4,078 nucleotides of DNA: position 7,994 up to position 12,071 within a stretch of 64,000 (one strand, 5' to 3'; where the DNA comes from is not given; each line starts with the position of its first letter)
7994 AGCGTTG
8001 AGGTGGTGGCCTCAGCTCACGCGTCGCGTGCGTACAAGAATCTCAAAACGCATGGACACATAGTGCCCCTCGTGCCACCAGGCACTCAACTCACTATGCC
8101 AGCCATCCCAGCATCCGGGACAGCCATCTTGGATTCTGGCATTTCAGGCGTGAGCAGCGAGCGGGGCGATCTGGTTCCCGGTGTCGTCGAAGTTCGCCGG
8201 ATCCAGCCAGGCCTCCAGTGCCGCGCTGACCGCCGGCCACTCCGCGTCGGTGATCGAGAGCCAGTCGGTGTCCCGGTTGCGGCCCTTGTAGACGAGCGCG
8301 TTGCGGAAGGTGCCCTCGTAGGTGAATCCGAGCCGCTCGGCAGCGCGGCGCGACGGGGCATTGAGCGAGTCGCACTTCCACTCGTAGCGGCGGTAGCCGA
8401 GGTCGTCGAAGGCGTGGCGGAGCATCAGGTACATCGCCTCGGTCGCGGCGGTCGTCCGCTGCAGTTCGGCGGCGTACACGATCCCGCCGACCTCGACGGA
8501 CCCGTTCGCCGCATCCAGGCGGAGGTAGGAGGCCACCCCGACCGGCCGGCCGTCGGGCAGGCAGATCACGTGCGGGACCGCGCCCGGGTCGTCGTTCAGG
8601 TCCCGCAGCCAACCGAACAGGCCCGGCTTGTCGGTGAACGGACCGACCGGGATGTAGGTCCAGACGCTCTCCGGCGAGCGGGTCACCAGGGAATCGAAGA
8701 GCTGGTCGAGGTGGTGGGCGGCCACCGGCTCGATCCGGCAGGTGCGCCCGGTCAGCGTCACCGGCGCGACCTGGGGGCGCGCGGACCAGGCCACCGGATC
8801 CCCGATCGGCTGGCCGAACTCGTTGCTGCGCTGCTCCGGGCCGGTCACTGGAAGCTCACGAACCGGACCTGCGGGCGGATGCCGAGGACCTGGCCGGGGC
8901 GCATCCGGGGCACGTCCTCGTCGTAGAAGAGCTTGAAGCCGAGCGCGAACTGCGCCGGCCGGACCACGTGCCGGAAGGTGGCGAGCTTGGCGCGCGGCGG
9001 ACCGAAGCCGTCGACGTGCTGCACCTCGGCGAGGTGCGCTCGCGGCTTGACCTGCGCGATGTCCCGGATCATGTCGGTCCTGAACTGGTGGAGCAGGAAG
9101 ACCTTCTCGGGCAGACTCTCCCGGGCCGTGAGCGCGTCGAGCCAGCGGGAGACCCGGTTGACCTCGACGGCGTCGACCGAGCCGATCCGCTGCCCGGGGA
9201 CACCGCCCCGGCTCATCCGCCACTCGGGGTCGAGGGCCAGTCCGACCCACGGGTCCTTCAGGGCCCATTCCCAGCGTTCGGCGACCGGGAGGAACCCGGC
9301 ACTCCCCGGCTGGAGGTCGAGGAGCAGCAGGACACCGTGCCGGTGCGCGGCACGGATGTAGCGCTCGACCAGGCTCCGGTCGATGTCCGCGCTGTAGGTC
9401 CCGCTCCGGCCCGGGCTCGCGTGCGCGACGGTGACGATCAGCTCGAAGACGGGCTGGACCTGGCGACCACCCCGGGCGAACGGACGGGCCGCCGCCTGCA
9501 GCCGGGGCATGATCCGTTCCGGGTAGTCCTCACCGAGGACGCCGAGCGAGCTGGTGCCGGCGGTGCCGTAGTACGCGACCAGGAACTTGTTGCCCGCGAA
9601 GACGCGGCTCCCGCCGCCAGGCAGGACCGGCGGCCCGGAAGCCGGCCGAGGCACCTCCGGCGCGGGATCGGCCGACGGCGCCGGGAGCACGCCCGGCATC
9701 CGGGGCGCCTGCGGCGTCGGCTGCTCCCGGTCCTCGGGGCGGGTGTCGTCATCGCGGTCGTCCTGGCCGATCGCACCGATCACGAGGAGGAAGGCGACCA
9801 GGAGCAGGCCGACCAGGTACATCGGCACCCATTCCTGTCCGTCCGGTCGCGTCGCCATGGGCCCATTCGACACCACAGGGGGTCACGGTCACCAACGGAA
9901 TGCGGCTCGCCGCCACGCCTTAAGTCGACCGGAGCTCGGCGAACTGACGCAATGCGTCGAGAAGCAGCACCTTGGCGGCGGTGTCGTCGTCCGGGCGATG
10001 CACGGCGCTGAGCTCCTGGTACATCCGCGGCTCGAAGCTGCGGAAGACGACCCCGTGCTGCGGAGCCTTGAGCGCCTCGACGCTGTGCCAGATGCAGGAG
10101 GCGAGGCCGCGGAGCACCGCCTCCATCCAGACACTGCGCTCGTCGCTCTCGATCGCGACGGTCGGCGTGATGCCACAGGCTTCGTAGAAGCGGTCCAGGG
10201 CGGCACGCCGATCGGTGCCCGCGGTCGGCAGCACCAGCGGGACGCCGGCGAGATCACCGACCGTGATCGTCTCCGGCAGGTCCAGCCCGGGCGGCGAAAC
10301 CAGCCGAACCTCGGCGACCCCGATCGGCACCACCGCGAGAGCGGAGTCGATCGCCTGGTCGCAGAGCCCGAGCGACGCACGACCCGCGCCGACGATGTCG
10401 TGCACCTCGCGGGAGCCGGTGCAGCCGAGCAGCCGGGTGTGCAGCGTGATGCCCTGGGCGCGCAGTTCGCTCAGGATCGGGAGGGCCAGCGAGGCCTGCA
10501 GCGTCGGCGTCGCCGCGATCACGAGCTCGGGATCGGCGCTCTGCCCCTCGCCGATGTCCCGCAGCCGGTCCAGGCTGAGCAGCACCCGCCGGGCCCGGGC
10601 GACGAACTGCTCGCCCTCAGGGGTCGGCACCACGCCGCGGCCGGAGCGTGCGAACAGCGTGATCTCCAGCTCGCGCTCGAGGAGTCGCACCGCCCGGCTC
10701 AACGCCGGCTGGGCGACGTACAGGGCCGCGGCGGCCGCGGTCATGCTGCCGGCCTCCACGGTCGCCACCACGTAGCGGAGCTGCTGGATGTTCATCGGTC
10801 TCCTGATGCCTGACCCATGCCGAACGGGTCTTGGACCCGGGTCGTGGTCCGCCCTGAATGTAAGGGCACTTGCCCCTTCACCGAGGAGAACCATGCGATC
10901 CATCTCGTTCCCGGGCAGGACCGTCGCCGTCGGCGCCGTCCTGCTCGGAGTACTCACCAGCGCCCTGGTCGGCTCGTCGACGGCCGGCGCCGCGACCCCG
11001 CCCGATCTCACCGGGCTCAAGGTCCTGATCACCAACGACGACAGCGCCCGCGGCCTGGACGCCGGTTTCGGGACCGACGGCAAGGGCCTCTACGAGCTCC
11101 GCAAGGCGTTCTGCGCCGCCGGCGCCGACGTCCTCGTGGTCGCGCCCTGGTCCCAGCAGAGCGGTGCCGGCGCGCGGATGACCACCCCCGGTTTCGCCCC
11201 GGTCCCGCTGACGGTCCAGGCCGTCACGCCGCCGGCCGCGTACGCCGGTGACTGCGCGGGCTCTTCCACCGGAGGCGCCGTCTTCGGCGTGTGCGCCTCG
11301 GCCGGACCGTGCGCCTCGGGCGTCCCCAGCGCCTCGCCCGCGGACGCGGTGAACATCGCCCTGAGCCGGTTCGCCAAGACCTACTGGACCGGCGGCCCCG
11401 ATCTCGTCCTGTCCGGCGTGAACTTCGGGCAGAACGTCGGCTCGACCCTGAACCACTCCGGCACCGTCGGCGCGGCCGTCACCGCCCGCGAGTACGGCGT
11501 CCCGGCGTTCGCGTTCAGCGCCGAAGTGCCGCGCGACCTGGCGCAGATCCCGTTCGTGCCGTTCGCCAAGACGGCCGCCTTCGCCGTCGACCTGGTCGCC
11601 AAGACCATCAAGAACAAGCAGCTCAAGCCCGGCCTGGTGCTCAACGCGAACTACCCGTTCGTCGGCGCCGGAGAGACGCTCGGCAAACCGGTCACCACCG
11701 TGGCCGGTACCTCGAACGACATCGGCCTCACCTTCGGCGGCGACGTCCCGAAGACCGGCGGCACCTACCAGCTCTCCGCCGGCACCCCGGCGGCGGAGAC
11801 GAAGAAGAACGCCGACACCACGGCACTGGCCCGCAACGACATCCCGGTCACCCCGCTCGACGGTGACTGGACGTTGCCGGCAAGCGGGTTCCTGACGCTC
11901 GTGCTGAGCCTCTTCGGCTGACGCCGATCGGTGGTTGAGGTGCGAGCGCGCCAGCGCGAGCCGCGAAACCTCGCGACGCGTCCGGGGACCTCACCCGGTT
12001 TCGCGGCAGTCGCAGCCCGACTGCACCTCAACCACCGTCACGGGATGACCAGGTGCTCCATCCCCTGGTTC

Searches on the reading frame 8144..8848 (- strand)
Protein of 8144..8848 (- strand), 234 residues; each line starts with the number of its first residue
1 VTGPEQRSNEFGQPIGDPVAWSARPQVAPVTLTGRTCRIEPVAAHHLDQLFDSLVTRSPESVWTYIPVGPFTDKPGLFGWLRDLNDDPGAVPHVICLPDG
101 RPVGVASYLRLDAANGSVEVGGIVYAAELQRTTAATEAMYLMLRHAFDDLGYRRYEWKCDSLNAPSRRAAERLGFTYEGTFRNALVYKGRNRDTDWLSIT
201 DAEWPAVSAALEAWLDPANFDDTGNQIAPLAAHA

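Call 64: search_protein_families(library=pfam, proteins=[window:8144-8848:-], max_evalue=0.0001)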
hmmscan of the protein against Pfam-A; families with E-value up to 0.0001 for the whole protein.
window:8144-8848:- (234 aa): 2 families
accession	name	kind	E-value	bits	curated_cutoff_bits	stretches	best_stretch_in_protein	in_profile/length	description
PF13302.13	Acetyltransf_3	-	2.6e-16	61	25.4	1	39-176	4-138/138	Acetyltransferase (GNAT) domain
PF00583.31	Acetyltransf_1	-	2e-10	41.4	20.7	1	84-175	28-116/116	Acetyltransferase (GNAT) family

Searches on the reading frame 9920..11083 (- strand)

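Call 64: search_protein_families(library=pfam, proteins=[window:9920-11083:-], max_evalue=0.0001)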
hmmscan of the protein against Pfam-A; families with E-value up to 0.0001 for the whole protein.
window:9920-11083:- (387 aa): 2 families
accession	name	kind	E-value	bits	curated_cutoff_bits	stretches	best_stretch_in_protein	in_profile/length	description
PF00126.33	HTH_1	-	2.7e-21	75.7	26.6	1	99-158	1-60/60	Bacterial regulatory helix-turn-helix protein, lysR family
PF03466.25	LysR_substrate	-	5.9e-18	65.5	28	1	183-380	4-206/209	LysR substrate binding domain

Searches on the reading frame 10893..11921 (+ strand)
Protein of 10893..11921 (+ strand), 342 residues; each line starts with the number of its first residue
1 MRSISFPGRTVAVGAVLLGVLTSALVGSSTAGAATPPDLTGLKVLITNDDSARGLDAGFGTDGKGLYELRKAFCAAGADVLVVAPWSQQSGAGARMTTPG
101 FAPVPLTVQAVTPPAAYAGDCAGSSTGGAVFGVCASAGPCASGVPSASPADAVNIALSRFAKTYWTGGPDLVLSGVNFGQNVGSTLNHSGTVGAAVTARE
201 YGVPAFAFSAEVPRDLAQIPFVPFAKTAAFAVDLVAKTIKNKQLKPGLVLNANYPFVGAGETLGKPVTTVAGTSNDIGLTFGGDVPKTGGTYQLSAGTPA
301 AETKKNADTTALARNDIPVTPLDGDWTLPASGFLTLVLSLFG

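Call 64: search_protein_families(library=pfam, proteins=[window:10893-11921:+], max_evalue=0.0001)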
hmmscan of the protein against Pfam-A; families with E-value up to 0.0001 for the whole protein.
window:10893-11921:+ (342 aa): 1 family
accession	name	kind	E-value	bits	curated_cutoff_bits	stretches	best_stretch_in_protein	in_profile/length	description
PF01975.23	SurE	-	4.2e-34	118.4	22.1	1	44-270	1-182/189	Survival protein SurE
